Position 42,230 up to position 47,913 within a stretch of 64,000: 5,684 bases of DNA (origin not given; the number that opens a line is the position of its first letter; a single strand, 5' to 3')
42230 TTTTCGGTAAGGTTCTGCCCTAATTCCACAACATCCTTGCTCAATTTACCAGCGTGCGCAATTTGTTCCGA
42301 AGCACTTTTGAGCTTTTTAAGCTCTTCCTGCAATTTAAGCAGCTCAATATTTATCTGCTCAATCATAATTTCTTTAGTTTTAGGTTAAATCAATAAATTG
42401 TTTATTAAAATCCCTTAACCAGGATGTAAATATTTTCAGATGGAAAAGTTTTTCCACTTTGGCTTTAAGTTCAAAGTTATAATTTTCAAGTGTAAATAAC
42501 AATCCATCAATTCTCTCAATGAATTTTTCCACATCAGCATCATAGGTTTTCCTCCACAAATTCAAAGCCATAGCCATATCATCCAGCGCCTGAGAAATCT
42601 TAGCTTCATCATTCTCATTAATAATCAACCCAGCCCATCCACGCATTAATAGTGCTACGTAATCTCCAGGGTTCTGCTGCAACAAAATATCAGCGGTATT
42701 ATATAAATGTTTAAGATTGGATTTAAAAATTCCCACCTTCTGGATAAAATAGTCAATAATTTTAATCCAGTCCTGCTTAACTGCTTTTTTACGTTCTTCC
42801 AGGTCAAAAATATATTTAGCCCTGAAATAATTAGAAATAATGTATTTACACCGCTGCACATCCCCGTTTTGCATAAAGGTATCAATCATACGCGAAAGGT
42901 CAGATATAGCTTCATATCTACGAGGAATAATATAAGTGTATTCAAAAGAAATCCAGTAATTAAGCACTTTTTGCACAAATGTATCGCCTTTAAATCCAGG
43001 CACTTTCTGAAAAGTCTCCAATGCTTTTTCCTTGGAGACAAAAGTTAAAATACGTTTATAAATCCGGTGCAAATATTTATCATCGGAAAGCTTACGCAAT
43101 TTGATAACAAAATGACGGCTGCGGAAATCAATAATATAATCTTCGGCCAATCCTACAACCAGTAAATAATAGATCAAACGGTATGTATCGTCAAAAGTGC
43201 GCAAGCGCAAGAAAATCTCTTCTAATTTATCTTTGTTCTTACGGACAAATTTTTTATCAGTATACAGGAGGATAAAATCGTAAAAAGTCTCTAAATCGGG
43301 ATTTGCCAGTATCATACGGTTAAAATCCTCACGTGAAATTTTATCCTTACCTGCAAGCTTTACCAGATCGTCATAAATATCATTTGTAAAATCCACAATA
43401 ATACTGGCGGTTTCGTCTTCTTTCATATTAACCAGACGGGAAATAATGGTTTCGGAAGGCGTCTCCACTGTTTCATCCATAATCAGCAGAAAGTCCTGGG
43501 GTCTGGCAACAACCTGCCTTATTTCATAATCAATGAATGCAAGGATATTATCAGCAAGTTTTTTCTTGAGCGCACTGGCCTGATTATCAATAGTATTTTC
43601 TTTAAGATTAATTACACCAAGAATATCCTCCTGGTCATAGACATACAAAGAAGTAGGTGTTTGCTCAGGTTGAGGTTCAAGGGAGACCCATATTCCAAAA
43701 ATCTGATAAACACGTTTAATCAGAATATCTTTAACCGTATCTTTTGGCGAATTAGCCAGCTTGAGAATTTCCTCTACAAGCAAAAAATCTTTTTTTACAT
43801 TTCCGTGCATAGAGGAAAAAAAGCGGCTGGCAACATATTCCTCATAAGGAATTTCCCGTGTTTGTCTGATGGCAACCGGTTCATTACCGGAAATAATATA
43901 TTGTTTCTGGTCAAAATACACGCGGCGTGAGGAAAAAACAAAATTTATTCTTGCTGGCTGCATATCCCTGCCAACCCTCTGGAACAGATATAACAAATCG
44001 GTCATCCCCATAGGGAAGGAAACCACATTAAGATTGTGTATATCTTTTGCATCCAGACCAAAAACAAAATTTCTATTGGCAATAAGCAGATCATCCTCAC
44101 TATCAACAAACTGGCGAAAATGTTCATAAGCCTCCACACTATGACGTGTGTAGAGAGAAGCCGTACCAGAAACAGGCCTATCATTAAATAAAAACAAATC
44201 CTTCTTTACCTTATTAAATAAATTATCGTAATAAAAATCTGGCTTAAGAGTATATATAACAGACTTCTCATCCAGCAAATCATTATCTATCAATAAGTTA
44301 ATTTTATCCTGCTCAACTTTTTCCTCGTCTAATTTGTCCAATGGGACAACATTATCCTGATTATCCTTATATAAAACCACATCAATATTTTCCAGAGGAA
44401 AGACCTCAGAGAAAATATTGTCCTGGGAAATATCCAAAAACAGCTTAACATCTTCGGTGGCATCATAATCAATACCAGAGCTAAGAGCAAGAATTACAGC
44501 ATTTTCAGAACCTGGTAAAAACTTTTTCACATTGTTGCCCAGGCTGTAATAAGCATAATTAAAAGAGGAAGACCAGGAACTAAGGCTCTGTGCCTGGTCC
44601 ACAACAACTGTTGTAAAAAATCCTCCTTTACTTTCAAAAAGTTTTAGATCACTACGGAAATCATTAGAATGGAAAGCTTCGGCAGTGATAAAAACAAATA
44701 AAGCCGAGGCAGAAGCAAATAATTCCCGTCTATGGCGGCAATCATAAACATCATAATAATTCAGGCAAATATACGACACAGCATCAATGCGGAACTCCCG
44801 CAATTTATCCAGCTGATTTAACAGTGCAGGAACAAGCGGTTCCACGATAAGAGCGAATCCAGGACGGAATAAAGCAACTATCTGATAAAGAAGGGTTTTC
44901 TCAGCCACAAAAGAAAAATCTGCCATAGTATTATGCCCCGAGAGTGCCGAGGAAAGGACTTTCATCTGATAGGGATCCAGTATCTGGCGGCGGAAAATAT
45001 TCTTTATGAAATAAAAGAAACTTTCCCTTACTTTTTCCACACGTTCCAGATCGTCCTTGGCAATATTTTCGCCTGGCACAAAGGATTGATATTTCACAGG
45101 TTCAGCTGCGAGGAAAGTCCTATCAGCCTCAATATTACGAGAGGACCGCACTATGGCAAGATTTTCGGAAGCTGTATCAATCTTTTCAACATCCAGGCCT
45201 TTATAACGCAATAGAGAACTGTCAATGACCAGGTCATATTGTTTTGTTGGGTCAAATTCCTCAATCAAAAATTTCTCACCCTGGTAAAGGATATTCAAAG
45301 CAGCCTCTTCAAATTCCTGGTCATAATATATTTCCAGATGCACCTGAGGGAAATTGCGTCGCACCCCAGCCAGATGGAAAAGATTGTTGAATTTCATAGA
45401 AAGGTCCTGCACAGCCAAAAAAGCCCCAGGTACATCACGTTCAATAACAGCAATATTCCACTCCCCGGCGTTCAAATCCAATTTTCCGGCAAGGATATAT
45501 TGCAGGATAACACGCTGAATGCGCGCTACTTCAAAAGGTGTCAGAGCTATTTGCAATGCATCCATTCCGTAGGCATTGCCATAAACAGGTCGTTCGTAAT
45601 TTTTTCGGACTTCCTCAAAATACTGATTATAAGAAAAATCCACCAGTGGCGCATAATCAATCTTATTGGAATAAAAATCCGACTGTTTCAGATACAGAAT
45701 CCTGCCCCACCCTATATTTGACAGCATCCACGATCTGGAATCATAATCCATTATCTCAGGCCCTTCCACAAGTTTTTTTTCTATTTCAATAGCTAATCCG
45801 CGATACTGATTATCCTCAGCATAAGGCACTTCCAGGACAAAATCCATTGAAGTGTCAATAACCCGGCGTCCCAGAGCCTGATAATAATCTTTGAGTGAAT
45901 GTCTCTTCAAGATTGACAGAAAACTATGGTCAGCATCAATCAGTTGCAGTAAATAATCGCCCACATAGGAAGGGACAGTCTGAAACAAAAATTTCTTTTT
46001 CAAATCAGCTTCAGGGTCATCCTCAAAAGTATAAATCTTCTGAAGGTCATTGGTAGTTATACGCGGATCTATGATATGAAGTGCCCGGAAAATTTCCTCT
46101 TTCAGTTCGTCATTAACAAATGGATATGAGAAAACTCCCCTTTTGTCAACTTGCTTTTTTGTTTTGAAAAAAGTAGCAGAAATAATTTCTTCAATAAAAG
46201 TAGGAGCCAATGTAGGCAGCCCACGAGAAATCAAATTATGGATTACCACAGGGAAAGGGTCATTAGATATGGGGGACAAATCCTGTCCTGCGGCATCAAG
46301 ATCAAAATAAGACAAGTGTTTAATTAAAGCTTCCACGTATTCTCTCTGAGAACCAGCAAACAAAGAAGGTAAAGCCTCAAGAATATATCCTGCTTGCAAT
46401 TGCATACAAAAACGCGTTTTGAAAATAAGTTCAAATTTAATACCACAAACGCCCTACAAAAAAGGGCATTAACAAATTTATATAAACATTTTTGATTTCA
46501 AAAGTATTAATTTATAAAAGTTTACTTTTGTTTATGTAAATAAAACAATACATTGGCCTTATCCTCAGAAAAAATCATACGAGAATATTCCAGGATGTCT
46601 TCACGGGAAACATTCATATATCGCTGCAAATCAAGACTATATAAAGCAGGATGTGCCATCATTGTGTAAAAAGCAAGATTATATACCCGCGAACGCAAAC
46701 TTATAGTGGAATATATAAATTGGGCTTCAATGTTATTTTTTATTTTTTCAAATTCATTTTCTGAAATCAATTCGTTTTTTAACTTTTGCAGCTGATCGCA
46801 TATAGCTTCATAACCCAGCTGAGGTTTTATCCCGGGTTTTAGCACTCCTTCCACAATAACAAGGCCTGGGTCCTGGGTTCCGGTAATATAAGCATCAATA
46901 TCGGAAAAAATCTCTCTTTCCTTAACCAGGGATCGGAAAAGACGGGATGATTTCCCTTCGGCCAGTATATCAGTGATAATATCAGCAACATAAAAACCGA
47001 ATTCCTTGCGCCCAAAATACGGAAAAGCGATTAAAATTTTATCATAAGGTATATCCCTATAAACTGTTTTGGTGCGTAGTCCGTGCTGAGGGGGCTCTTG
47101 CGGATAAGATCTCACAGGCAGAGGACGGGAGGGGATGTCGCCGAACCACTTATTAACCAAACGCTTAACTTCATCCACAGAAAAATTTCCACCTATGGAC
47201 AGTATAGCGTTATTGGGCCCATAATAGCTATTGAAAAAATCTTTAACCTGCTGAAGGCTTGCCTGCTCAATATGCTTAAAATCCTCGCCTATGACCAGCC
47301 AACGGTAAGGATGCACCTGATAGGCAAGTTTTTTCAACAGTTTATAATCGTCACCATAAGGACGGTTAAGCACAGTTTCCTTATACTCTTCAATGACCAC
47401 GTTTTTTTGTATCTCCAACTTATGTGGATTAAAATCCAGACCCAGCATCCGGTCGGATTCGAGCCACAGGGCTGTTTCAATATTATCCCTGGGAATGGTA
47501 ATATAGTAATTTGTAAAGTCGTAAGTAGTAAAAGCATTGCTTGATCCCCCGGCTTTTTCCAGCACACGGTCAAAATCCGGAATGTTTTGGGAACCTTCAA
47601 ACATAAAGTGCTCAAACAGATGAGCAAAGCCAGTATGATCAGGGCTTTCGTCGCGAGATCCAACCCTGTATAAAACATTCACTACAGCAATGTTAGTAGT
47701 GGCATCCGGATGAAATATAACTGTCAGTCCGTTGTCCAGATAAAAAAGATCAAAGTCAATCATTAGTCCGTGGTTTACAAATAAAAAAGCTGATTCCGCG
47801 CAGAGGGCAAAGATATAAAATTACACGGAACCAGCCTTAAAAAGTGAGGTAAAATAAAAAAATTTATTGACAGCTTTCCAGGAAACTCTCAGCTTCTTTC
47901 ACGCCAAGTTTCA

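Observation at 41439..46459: Self-contained two-gene unit: a 1341-aa degenerate RecQ-like protein plus a tail-anchored coiled-coil protein, with no assignable function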

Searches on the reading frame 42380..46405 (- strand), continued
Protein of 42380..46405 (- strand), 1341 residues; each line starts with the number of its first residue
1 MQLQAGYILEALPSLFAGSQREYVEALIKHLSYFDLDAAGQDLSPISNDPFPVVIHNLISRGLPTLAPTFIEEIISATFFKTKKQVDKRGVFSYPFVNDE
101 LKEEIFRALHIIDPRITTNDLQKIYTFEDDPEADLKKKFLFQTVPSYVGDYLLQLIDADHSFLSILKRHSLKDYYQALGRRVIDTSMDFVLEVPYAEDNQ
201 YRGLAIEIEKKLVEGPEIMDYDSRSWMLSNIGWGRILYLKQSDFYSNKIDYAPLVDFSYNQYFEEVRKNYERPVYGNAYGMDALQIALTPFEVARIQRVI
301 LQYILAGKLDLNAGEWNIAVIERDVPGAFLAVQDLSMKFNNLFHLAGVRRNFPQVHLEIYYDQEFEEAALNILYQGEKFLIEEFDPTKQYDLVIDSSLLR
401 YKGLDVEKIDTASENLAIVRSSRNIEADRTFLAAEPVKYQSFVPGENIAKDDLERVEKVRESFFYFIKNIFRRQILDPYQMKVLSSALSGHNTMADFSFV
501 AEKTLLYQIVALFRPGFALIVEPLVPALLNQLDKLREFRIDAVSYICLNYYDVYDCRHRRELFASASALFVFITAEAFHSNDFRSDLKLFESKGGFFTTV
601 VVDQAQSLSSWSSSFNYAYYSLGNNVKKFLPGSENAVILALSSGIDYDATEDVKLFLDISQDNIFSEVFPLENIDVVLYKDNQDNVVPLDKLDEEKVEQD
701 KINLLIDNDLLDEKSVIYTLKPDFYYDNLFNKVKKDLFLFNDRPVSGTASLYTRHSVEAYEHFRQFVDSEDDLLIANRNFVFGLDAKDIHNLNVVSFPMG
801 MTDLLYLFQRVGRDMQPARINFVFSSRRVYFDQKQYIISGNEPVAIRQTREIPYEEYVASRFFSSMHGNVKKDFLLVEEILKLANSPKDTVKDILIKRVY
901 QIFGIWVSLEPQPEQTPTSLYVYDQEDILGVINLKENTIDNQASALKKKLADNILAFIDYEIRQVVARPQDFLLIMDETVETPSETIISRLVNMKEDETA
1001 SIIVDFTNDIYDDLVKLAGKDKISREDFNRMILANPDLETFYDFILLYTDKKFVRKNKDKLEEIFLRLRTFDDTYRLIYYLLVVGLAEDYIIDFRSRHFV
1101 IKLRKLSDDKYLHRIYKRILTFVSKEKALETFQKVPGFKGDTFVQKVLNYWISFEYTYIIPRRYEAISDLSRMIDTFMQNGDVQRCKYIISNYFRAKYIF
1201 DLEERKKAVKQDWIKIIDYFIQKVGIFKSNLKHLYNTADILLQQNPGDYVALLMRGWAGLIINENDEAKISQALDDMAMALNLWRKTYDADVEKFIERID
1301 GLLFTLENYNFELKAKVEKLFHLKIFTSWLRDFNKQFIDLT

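Call 80: search_protein_families(library=ncbifam, proteins=[P0076, P0053, L092:11857-15795:+, L091:11863-16290:+, P0036, P0021], max_evalue=0.01)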
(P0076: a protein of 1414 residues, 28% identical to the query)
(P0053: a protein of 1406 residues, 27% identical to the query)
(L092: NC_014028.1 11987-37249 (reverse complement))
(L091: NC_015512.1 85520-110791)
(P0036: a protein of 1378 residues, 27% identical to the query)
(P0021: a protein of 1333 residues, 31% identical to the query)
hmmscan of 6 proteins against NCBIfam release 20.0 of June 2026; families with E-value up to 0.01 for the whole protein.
P0076 (1414 aa): 15 families
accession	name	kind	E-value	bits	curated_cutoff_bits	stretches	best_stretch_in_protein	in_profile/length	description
TIGR01389.1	recQ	equivalog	6.3e-84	282.5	640.2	2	471-688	5-207/591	DNA helicase RecQ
TIGR00614.1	recQ_fam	subfamily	4.8e-75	253.1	219.8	2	471-693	3-212/470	RecQ family ATP-dependent DNA helicase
NF008279.0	PRK11057.1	equivalog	2.8e-70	237.4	1015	2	468-689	14-220/608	ATP-dependent DNA helicase RecQ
NF041063.1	DpdF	equivalog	4.3e-48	164.5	550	2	493-689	157-359/813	protein DpdF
NF053631.1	RNA_helic_CshA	equivalog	6.4e-10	38.5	646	1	819-929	281-398/434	degradosome RNA helicase CshA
TIGR03817.1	DECH_helic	hypoth_equivalog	1.4e-09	36.8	874.1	2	822-878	326-382/742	helicase/secretion neighborhood putative DEAH-box helicase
NF008394.0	PRK11192.1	equivalog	1.2e-06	27.6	507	1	815-883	287-355/441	ATP-dependent RNA helicase SrmB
NF008642.0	PRK11634.1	equivalog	2.6e-05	22.8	989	1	821-883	291-353/628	DEAD/DEAH family ATP-dependent RNA helicase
NF008744.0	PRK11776.1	equivalog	2.8e-05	22.9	524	1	813-897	280-364/460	ATP-dependent RNA helicase DbpA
NF003419.0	PRK04837.1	equivalog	0.00049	18.9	588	1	818-869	299-350/424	ATP-dependent RNA helicase RhlB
NF041067.1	DpdJ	equivalog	0.00074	17.2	800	1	816-871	563-618/1482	protein DpdJ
TIGR04121.1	DEXH_lig_assoc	equivalog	0.00088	17.1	850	0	815-868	292-345/804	ligase-associated DNA damage response DEXH box helicase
NF053711.1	RNA_heli_RhlE1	exception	0.0017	17.2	750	1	816-886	285-355/434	RNA helicase RhlE1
NF007882.0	PRK10590.1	equivalog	0.0044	16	743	1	817-873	287-343/456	ATP-dependent RNA helicase RhlE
NF008163.0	PRK10917.1-1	equivalog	0.0098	14.2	796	0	788-885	509-603/692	ATP-dependent DNA helicase RecG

P0053 (1406 aa): 13 families
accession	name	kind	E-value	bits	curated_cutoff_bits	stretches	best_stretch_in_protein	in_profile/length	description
TIGR01389.1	recQ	equivalog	8.1e-81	272.2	640.2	2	481-711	3-208/591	DNA helicase RecQ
TIGR00614.1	recQ_fam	subfamily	6.2e-71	239.6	219.8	2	482-713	2-210/470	RecQ family ATP-dependent DNA helicase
NF008279.0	PRK11057.1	equivalog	1.1e-65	222.2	1015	2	473-711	7-220/608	ATP-dependent DNA helicase RecQ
NF041063.1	DpdF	equivalog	2.6e-38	132.2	550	2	839-898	426-485/813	protein DpdF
TIGR03817.1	DECH_helic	hypoth_equivalog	5.4e-10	38.2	874.1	1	839-895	327-383/742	helicase/secretion neighborhood putative DEAH-box helicase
TIGR04121.1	DEXH_lig_assoc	equivalog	1.6e-05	22.8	850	0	830-888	291-349/804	ligase-associated DNA damage response DEXH box helicase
NF010337.0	PRK13766.1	equivalog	0.0001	20.6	610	1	785-925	367-503/781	Hef nuclease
TIGR00580.2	mfd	equivalog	0.00014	20.4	800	1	826-899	679-753/907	transcription-repair coupling factor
NF041067.1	DpdJ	equivalog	0.0004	18.2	800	1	821-887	554-618/1482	protein DpdJ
NF053631.1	RNA_helic_CshA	equivalog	0.00069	18.6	646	1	836-895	282-341/434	degradosome RNA helicase CshA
NF008394.0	PRK11192.1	equivalog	0.0011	17.8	507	0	835-906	291-360/441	ATP-dependent RNA helicase SrmB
NF010338.0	PRK13767.1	equivalog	0.0011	17.2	849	0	467-527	11-69/877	ATP-dependent helicase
NF008166.0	PRK10917.1-4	equivalog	0.0075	14.4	864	0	832-901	546-616/705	ATP-dependent DNA helicase RecG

L092:11857-15795:+ (1313 aa): 11 families
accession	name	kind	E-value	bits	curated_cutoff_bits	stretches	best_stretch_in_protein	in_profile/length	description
TIGR01389.1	recQ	equivalog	7.8e-83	278.9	640.2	2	482-705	3-210/591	DNA helicase RecQ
TIGR00614.1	recQ_fam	subfamily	8.4e-72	242.4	219.8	2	484-704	3-209/470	RecQ family ATP-dependent DNA helicase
NF008279.0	PRK11057.1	equivalog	6e-66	223.1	1015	2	481-679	14-200/608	ATP-dependent DNA helicase RecQ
NF041063.1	DpdF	equivalog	5.5e-46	157.5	550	2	507-676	158-335/813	protein DpdF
TIGR03817.1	DECH_helic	hypoth_equivalog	6.5e-11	41.2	874.1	2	814-875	320-381/742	helicase/secretion neighborhood putative DEAH-box helicase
TIGR04121.1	DEXH_lig_assoc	equivalog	3.7e-08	31.5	850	1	781-879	266-357/804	ligase-associated DNA damage response DEXH box helicase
NF053631.1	RNA_helic_CshA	equivalog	0.00017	20.6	646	1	813-868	277-332/434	degradosome RNA helicase CshA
NF053632.1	heli_RadD_YejH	equivalog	0.00022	19.7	720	1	506-564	21-79/573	DNA repair helicase RadD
NF053711.1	RNA_heli_RhlE1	exception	0.0036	16.1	750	1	814-878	285-349/434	RNA helicase RhlE1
NF010338.0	PRK13767.1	equivalog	0.0045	15.2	849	1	809-867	328-385/877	ATP-dependent helicase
NF008394.0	PRK11192.1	equivalog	0.0054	15.6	507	0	809-867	284-341/441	ATP-dependent RNA helicase SrmB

L091:11863-16290:+ (1476 aa): 16 families
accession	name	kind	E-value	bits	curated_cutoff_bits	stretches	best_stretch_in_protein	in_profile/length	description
TIGR01389.1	recQ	equivalog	1.3e-76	258.3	640.2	2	467-707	4-225/591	DNA helicase RecQ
TIGR00614.1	recQ_fam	subfamily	3.6e-65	220.6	219.8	2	468-664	3-190/470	RecQ family ATP-dependent DNA helicase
NF008279.0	PRK11057.1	equivalog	4.1e-60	203.9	1015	2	461-667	10-205/608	ATP-dependent DNA helicase RecQ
NF041063.1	DpdF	equivalog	1.7e-42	146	550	2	490-701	157-370/813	protein DpdF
TIGR03817.1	DECH_helic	hypoth_equivalog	3.3e-09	35.6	874.1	1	848-905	327-384/742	helicase/secretion neighborhood putative DEAH-box helicase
NF053631.1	RNA_helic_CshA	equivalog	6.8e-08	31.8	646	1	845-917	282-354/434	degradosome RNA helicase CshA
NF038326.1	DISARM_DrmAL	exception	3e-06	25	999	1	848-904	1097-1152/1329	DISARM system helicase DrmA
TIGR04121.1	DEXH_lig_assoc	equivalog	6.3e-05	20.9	850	0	468-646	3-184/804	ligase-associated DNA damage response DEXH box helicase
NF002340.1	PRK01297.1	equivalog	8.9e-05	21.4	564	1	834-917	282-367/372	ATP-dependent RNA helicase RhlB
NF008642.0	PRK11634.1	equivalog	0.00034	19.1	989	1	847-907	292-351/628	DEAD/DEAH family ATP-dependent RNA helicase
NF003419.0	PRK04837.1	equivalog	0.00077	18.3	588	1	832-907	287-363/424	ATP-dependent RNA helicase RhlB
NF008394.0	PRK11192.1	equivalog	0.0012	17.7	507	0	844-903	291-350/441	ATP-dependent RNA helicase SrmB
NF008744.0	PRK11776.1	equivalog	0.0015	17.2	524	1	835-951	276-390/460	ATP-dependent RNA helicase DbpA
NF053711.1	RNA_heli_RhlE1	exception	0.0028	16.5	750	1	840-904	284-348/434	RNA helicase RhlE1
NF053636.1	DDHlcsCsdAPsy1082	equivalog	0.0047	15.5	890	1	849-903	292-346/512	DEAD/DEAH box helicase CsdA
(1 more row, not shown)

P0036 (1378 aa): 4 families
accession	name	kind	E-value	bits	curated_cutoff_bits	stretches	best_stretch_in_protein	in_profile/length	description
TIGR01389.1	recQ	equivalog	2.5e-63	214.4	640.2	2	468-689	4-212/591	DNA helicase RecQ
TIGR00614.1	recQ_fam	subfamily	6.4e-58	196.7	219.8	1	469-857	3-335/470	RecQ family ATP-dependent DNA helicase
NF008279.0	PRK11057.1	equivalog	8.5e-49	166.5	1015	2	462-671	10-206/608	ATP-dependent DNA helicase RecQ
NF041063.1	DpdF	equivalog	2.4e-36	125.7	550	2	480-661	143-334/813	protein DpdF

P0021 (1333 aa): 4 families
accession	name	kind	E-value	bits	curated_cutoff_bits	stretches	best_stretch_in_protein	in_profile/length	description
TIGR01389.1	recQ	equivalog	1.3e-27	96.6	640.2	1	470-818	13-334/591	DNA helicase RecQ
TIGR00614.1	recQ_fam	subfamily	1.4e-26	93.4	219.8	1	463-704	4-231/470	RecQ family ATP-dependent DNA helicase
NF008279.0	PRK11057.1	equivalog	6.5e-20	71.1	1015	1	475-659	30-203/608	ATP-dependent DNA helicase RecQ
NF041063.1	DpdF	equivalog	0.0025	16.4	550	1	588-657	267-339/813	protein DpdF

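Call 91: find_related_loci(query=A1, collection=viral_contigs, flank=8000)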
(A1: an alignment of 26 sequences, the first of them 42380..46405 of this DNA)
Query A1 (1341 aa) in viral_contigs; peptide patterns used: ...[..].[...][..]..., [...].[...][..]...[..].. (x = any residue, [..] = any of these).
16 stretches matched a pattern; 2 encode a relative of the query (tblastn E <= 1e-3); 2 distinct loci.
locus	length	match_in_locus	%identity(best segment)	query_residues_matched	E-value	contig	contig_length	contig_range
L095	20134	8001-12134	29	2-1258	2e-73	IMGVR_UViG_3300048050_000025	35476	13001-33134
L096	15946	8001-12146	25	1-1281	1e-44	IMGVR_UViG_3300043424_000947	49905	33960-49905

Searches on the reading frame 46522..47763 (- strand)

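Call 6: search_protein_families(library=pfam, proteins=[window:46522-47763:-], max_evalue=0.1)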
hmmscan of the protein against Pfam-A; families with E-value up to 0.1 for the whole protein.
window:46522-47763:- (413 aa): 3 families
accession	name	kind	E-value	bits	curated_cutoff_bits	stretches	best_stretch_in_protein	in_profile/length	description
PF05193.26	Peptidase_M16_C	-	1.9e-32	113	23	1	169-344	3-180/181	Peptidase M16 inactive domain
PF00675.25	Peptidase_M16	-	1.2e-22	80.9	22.3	1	15-131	2-120/149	Insulinase (Peptidase family M16)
PF08136.16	SRA_like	-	0.017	15.9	25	1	106-135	10-38/46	Ribosome hibernation factor SRA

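Call 8: search_protein_families(library=ncbifam, proteins=[window:46522-47763:-], max_evalue=0.1)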
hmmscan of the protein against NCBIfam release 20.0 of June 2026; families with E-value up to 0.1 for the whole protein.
window:46522-47763:- (413 aa): 4 families
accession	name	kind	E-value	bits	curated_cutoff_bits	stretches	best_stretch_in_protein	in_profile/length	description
NF011681.0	PRK15101.1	equivalog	4e-18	64.8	765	1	8-214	48-259/961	pitrilysin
NF047421.1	YfmH_fam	equivalog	6.6e-16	58.5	250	1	34-405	50-418/425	EF-P 5-aminopentanol modification-associated protein YfmH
TIGR02110.1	PQQ_syn_pqqF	equivalog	1.2e-14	54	320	1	10-215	6-215/697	pyrroloquinoline quinone biosynthesis protein PqqF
NF047422.1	YfmF_fam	equivalog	8.1e-06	25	285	1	143-394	150-398/412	EF-P 5-aminopentanol modification-associated protein YfmF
